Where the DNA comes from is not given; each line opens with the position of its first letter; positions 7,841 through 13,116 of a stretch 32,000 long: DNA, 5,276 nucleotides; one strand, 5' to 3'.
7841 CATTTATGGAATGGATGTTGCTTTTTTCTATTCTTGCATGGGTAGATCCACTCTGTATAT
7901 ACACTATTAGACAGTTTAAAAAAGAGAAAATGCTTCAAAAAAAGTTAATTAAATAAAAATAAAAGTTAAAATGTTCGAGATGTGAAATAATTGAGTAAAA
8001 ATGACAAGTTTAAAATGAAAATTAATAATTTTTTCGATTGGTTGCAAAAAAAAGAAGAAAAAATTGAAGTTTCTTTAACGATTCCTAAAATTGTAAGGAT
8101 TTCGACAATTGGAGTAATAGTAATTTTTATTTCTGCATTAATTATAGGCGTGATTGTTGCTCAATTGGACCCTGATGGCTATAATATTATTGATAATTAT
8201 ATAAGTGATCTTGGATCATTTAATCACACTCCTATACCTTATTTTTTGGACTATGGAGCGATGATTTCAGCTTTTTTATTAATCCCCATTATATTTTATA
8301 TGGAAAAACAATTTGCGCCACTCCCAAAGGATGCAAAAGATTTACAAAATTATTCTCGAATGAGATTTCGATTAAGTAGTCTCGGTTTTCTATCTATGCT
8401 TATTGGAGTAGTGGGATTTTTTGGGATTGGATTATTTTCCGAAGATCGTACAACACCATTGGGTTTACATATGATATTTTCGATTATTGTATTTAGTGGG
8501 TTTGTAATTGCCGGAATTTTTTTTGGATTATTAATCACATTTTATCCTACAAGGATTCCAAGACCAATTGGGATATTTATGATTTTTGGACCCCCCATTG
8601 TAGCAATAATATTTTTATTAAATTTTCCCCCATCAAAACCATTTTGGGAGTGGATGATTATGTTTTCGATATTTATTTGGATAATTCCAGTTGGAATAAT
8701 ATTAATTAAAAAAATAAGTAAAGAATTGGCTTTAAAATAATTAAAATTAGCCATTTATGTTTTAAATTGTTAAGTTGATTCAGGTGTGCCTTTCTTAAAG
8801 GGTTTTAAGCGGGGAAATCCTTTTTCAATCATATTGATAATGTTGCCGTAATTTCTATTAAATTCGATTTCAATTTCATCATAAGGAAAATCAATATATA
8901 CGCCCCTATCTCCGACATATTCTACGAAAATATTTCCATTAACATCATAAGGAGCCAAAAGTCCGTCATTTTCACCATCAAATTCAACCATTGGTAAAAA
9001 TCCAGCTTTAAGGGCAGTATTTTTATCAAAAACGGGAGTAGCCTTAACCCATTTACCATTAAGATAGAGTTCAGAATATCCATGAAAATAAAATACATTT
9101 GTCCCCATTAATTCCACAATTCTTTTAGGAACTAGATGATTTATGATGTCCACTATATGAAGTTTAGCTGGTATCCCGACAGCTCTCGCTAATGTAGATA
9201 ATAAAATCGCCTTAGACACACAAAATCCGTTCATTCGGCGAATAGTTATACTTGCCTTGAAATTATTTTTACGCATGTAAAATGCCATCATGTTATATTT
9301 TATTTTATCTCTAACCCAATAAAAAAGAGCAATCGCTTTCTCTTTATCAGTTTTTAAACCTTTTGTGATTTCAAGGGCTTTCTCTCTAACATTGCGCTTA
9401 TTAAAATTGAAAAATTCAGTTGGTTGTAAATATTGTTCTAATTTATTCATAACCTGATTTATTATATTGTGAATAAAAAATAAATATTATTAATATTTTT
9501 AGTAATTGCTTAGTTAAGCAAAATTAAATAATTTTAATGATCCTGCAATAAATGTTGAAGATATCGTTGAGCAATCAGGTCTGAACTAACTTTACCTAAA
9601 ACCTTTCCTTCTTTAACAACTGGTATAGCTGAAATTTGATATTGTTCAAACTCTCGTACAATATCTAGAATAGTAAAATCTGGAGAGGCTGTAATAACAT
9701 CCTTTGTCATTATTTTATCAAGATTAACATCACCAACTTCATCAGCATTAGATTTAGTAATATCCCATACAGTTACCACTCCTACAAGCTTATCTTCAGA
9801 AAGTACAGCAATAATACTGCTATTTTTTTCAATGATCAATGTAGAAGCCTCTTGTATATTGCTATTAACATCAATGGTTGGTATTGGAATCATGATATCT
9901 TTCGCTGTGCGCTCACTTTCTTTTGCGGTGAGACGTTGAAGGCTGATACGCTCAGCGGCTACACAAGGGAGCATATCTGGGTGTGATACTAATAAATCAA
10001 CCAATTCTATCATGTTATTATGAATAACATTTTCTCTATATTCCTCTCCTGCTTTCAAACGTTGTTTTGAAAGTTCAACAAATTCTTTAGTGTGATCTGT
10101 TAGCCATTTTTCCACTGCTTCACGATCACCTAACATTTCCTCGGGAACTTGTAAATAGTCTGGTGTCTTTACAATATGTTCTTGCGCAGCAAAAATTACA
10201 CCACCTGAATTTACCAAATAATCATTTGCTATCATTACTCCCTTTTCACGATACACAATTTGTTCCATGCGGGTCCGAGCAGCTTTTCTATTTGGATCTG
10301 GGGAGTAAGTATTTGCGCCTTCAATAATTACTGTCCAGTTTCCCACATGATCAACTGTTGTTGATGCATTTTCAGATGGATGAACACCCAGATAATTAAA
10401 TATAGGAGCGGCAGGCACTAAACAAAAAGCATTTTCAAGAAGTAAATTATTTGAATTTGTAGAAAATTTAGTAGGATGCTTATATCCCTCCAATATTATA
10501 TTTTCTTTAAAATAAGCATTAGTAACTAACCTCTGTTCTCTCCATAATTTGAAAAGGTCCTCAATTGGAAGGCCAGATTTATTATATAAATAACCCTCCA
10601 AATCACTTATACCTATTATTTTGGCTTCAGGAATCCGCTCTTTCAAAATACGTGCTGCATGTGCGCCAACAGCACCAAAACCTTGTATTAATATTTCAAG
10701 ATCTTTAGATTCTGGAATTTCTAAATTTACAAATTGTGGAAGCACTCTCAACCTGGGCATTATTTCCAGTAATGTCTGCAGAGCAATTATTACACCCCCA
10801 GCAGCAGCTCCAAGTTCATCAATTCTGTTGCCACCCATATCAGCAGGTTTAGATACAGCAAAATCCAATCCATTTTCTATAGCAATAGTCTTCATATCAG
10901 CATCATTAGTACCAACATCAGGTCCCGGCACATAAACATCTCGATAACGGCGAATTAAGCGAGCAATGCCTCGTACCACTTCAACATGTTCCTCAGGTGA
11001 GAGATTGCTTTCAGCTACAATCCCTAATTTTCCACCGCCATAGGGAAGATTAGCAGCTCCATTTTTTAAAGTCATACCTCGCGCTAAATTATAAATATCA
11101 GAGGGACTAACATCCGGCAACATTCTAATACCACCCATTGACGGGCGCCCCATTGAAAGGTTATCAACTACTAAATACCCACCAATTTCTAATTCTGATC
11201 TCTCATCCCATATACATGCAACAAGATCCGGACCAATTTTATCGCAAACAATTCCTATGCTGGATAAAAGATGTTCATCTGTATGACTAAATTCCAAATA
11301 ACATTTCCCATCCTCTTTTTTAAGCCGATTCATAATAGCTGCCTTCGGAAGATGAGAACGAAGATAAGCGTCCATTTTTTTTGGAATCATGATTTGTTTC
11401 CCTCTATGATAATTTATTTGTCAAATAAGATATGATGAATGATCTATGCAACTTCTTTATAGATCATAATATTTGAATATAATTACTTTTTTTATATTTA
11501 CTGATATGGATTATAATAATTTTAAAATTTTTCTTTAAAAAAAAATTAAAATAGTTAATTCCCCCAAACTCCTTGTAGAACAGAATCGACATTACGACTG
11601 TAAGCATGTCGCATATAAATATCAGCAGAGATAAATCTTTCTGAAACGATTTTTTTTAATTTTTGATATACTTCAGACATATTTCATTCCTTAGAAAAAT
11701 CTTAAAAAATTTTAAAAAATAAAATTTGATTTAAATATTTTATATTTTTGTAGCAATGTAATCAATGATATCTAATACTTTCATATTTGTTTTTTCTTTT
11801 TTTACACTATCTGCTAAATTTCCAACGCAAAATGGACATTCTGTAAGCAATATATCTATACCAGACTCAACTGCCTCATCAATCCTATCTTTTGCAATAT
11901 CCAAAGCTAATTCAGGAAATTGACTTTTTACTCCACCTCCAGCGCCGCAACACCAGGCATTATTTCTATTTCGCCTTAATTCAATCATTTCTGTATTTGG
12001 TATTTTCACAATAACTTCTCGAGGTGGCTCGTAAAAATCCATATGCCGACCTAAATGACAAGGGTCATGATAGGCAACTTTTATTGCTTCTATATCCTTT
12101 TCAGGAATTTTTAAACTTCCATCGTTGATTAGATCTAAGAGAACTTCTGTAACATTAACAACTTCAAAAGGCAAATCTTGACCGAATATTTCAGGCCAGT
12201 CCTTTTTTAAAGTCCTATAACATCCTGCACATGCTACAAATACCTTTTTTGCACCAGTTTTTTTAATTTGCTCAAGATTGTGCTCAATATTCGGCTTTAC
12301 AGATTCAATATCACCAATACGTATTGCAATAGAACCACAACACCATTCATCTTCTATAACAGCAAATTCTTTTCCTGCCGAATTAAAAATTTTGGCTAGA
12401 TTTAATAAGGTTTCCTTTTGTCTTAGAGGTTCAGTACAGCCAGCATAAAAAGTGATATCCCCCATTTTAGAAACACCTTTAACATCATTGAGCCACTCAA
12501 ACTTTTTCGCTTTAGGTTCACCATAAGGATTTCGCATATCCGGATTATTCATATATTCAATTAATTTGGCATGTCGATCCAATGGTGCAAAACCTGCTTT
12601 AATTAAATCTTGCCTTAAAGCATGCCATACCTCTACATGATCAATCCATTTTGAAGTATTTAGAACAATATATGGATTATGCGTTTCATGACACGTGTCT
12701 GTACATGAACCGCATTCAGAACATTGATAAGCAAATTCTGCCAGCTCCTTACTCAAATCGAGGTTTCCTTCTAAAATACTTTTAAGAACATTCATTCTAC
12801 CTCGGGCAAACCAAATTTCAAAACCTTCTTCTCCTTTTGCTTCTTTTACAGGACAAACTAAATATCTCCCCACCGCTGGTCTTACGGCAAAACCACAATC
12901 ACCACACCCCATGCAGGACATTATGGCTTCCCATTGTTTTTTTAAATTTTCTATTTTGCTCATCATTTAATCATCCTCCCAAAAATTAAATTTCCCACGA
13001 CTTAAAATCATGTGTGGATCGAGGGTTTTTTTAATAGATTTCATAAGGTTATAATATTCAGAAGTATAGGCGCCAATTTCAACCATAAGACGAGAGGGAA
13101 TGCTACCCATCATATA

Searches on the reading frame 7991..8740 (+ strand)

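Call 10: search_protein_families(library=pfam, proteins=[window:7991-8740:+], max_evalue=0.001)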
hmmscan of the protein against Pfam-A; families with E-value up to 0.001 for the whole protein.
window:7991-8740:+ (249 aa): 2 families
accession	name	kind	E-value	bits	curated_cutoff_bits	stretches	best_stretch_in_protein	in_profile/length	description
PF06197.19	DUF998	-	1.5e-11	44.8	30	2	50-104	7-60/184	Protein of unknown function (DUF998)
PF10277.15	Frag1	-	2.1e-07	31.1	30.3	1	35-175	6-137/220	Frag1/DRAM/Sfk1 family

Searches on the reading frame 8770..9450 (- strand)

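Call 10: search_protein_families(library=pfam, proteins=[window:8770-9450:-], max_evalue=0.001)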
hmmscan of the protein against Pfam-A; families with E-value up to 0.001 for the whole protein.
window:8770-9450:- (226 aa): 1 family
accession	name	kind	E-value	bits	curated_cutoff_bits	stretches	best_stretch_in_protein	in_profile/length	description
PF01841.26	Transglut_core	-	2.8e-16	60.2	23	1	25-139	4-108/108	Transglutaminase-like superfamily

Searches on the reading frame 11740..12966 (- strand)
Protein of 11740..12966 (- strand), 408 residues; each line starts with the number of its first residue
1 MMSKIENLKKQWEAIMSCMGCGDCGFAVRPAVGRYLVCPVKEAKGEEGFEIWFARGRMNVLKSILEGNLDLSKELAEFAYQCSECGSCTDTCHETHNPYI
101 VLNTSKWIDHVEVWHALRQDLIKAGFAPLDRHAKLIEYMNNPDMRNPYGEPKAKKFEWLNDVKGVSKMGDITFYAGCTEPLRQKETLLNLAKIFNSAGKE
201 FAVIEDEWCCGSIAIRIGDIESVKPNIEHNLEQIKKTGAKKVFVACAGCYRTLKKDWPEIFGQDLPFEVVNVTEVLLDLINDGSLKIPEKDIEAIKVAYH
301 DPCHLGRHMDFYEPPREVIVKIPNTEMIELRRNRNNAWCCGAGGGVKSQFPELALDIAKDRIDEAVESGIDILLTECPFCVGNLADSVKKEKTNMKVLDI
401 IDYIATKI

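Call 10: search_protein_families(library=pfam, proteins=[window:11740-12966:-], max_evalue=0.001)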
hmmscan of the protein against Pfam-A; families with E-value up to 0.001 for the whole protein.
window:11740-12966:- (408 aa): 2 families
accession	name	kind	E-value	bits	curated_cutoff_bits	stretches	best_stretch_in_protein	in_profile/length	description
PF02754.22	CCG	-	1.7e-35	121.4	20.6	2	297-384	1-84/85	Cysteine-rich domain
PF13183.11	Fer4_8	-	1.6e-05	25.8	27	1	17-93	4-65/68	4Fe-4S dicluster domain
